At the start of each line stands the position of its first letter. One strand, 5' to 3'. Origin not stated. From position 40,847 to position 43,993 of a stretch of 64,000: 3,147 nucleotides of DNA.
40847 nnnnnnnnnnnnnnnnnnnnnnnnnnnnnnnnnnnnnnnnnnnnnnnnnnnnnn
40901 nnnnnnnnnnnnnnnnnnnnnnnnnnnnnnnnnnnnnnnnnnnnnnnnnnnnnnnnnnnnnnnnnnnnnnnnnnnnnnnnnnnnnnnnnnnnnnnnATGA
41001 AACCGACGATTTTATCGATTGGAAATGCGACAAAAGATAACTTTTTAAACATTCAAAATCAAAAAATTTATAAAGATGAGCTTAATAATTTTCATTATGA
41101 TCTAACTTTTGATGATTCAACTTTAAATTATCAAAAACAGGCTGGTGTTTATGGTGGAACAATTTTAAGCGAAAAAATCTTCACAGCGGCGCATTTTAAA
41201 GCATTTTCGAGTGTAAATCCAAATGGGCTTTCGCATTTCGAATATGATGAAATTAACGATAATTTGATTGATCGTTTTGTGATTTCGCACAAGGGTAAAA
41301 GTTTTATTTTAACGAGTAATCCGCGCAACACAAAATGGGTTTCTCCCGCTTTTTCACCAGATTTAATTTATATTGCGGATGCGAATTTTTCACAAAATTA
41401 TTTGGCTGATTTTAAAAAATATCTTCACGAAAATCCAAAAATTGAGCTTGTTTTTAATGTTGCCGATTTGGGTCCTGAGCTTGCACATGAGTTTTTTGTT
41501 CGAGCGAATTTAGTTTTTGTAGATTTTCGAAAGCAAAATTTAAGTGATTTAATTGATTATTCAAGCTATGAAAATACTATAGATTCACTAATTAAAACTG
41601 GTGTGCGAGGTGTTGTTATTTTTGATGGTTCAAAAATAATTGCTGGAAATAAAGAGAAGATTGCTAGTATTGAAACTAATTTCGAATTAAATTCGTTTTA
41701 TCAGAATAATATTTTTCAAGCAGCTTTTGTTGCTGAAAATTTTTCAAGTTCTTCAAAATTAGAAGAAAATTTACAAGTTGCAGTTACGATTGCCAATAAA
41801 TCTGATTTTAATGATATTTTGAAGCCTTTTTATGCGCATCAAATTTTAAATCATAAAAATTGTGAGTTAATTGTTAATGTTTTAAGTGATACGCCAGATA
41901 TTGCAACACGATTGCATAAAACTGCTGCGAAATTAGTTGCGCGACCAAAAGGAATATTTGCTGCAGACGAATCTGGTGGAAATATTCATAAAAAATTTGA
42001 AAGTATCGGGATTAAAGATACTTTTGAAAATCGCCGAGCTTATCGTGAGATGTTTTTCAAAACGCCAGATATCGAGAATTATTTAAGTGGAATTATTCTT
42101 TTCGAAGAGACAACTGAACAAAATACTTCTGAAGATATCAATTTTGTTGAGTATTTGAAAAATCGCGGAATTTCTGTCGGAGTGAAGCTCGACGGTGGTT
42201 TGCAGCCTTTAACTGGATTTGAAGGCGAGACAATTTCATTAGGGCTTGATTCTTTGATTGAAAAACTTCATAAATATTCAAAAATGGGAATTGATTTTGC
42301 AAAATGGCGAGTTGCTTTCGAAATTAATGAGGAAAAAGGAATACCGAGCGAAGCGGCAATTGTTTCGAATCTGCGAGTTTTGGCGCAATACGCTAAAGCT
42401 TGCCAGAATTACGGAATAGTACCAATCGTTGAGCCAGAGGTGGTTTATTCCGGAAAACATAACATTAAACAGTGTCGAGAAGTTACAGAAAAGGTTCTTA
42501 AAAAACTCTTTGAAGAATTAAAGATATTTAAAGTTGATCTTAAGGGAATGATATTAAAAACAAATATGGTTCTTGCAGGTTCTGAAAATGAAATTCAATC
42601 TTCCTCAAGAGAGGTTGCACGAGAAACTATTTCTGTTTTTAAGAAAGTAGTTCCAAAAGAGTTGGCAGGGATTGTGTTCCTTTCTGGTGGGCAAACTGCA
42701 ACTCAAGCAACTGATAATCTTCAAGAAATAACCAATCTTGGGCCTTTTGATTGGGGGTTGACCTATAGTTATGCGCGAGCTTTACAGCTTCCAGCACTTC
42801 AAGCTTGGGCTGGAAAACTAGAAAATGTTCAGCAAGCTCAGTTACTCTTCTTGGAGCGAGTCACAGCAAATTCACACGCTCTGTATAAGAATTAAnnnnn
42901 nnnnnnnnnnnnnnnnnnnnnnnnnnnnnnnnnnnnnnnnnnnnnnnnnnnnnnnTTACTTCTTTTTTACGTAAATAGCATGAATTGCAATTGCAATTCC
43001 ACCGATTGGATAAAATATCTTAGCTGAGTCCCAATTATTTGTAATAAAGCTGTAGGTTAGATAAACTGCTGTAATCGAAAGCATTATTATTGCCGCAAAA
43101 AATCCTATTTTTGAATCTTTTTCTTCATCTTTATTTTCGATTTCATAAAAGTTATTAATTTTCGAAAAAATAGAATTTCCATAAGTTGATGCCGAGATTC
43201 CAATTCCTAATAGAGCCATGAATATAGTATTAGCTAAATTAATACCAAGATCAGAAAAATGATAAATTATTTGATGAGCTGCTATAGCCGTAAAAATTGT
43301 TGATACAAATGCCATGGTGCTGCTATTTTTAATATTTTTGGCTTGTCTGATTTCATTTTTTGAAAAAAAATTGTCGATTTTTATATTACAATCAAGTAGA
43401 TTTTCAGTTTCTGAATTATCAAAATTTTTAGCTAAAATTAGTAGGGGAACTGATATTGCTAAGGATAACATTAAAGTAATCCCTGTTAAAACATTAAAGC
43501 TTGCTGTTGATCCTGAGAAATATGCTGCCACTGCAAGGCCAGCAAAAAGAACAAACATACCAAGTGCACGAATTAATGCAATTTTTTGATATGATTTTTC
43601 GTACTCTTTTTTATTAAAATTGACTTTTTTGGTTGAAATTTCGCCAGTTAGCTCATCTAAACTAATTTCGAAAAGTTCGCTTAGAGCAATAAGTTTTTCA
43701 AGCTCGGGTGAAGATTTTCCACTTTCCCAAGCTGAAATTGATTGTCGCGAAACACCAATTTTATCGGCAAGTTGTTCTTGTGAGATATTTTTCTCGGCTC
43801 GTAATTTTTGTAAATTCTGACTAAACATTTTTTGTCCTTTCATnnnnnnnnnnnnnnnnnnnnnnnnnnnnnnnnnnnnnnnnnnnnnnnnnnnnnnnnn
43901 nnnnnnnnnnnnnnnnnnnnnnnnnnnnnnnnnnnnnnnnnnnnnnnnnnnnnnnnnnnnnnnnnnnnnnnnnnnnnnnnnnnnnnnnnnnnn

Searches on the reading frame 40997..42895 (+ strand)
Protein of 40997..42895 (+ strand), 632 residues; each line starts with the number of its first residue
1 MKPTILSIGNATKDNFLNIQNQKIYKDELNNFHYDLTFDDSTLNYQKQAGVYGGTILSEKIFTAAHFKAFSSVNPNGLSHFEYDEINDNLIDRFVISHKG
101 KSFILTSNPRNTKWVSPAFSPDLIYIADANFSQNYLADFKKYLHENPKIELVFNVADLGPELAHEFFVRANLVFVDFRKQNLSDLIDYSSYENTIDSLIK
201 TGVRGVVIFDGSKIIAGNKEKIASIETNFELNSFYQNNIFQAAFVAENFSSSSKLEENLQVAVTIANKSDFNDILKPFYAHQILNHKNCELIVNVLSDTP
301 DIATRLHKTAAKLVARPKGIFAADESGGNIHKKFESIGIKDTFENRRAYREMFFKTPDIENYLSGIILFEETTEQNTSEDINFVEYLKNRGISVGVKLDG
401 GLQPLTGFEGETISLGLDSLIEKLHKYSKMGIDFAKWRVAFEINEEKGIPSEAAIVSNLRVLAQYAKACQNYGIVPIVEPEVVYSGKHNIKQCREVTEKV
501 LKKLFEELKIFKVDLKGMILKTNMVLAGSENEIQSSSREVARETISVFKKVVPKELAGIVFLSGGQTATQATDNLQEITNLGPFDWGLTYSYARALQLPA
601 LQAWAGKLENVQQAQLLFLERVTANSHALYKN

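Call 93: search_protein_families(library=pfam, proteins=[window:40997-42895:+], max_evalue=0.001)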
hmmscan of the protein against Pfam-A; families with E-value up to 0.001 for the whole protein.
window:40997-42895:+ (632 aa): 1 family
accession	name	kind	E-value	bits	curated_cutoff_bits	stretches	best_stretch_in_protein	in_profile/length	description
PF00274.25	Glycolytic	-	2.4e-110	369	22.2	1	306-629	2-325/349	Fructose-bisphosphate aldolase class-I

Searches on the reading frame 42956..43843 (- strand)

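Call 93: search_protein_families(library=pfam, proteins=[window:42956-43843:-], max_evalue=0.001)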
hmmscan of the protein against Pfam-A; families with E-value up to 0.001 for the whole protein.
window:42956-43843:- (295 aa): 6 families
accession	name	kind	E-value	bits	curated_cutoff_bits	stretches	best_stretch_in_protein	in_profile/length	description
PF01381.28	HTH_3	-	2.3e-19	69.6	23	1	11-65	1-55/55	Helix-turn-helix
PF12844.13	HTH_19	-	2.7e-13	50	30.2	1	9-65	2-58/64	Helix-turn-helix domain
PF13560.12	HTH_31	-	7.1e-09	36.3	27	1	9-64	4-60/64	Helix-turn-helix domain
PF13443.12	HTH_26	-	1.8e-08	34.9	22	1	10-65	1-57/63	Cro/C1-type HTH DNA-binding domain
PF07022.19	Phage_CI_repr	-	2.9e-06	27.9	22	1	21-67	13-59/65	Bacteriophage CI repressor helix-turn-helix domain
PF08279.18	HTH_11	-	0.00034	20.9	25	0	11-36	6-32/55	HTH domain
